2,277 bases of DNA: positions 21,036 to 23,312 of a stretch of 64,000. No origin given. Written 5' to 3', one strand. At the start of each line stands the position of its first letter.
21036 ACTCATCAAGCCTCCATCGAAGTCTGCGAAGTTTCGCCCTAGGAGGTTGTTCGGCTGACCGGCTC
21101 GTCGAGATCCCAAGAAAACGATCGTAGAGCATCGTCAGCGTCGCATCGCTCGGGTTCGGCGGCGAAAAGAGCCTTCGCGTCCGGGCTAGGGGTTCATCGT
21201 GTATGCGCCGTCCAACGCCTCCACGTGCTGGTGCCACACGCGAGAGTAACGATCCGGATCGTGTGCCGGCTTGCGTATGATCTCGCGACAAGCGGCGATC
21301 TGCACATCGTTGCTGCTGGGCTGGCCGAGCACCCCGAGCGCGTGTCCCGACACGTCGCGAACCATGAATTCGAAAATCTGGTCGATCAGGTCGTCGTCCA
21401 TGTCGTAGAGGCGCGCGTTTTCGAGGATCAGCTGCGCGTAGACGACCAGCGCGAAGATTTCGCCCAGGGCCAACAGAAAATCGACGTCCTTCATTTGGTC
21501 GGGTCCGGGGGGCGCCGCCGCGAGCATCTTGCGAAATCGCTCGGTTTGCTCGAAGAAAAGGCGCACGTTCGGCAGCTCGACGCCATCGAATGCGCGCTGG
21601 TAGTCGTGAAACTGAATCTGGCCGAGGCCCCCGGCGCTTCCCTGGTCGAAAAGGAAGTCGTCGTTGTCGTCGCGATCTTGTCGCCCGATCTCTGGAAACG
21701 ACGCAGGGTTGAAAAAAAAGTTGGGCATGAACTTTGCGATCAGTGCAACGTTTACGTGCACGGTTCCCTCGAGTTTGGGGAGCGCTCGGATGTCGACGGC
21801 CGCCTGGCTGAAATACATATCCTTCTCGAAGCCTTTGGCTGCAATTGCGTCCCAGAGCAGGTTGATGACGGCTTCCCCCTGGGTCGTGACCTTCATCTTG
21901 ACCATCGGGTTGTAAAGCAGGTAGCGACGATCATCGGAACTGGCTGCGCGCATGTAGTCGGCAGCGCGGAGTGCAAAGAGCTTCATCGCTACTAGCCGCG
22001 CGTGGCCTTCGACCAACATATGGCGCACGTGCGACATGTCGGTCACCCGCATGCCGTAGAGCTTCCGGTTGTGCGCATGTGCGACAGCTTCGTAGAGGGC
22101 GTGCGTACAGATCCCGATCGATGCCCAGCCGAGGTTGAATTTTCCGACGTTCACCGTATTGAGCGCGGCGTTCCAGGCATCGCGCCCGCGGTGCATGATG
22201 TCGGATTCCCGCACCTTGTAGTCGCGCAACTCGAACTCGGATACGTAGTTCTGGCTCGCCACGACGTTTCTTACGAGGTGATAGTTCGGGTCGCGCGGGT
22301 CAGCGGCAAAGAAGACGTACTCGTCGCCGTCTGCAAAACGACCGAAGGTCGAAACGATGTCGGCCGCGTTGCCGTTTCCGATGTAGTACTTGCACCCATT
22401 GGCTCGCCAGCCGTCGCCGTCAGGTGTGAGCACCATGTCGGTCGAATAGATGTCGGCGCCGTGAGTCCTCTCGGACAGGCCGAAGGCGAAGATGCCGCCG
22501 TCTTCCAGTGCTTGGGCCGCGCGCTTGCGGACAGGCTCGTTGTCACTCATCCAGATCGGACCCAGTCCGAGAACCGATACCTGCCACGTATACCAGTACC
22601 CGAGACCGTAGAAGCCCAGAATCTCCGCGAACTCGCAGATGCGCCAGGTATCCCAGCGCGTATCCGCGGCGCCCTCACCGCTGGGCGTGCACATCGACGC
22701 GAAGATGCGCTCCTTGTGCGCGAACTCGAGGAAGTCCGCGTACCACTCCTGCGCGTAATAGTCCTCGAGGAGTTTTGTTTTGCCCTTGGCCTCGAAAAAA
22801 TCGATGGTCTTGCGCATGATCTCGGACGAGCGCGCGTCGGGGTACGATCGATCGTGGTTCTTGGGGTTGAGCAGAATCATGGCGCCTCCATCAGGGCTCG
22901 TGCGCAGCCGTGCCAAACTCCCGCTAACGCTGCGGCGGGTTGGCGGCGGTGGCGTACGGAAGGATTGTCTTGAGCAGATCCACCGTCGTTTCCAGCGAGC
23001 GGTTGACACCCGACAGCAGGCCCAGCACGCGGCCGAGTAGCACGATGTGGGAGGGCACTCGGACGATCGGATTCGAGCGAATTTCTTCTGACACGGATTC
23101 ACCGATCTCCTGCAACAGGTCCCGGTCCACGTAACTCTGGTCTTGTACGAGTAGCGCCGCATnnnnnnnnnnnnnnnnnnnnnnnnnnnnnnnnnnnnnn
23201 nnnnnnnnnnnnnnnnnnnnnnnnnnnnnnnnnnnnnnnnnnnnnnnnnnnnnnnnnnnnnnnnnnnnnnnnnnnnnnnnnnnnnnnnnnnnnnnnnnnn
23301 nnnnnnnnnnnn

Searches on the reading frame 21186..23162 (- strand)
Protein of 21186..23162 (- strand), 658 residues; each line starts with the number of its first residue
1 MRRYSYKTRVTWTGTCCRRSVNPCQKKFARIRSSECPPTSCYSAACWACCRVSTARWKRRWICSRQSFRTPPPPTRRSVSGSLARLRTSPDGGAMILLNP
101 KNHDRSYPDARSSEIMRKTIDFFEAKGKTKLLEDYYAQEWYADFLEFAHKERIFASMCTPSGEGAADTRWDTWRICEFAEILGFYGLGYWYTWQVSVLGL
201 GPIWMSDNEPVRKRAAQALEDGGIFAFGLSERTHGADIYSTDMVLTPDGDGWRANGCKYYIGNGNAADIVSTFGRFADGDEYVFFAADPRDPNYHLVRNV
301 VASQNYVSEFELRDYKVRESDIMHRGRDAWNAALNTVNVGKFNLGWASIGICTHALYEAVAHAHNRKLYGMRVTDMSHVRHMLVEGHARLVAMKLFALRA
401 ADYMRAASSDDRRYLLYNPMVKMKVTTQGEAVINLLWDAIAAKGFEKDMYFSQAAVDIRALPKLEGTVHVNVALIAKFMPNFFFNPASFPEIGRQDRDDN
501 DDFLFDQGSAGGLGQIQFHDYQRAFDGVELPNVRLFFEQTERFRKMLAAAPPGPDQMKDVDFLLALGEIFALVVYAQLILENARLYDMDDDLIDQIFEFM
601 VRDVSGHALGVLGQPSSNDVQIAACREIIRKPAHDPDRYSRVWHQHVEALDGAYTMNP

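Call 31: search_protein_families(library=pfam, proteins=[window:21186-23162:-], max_evalue=0.00001)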
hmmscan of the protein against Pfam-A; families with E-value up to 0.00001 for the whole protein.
window:21186-23162:- (658 aa): 2 families
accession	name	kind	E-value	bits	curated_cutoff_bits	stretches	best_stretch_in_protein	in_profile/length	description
PF00441.29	Acyl-CoA_dh_1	-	9.2e-18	65.3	22.4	1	330-478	4-148/150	Acyl-CoA dehydrogenase, C-terminal domain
PF02770.24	Acyl-CoA_dh_M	-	2.8e-06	27.9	33.3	1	226-293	1-72/97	Acyl-CoA dehydrogenase, middle domain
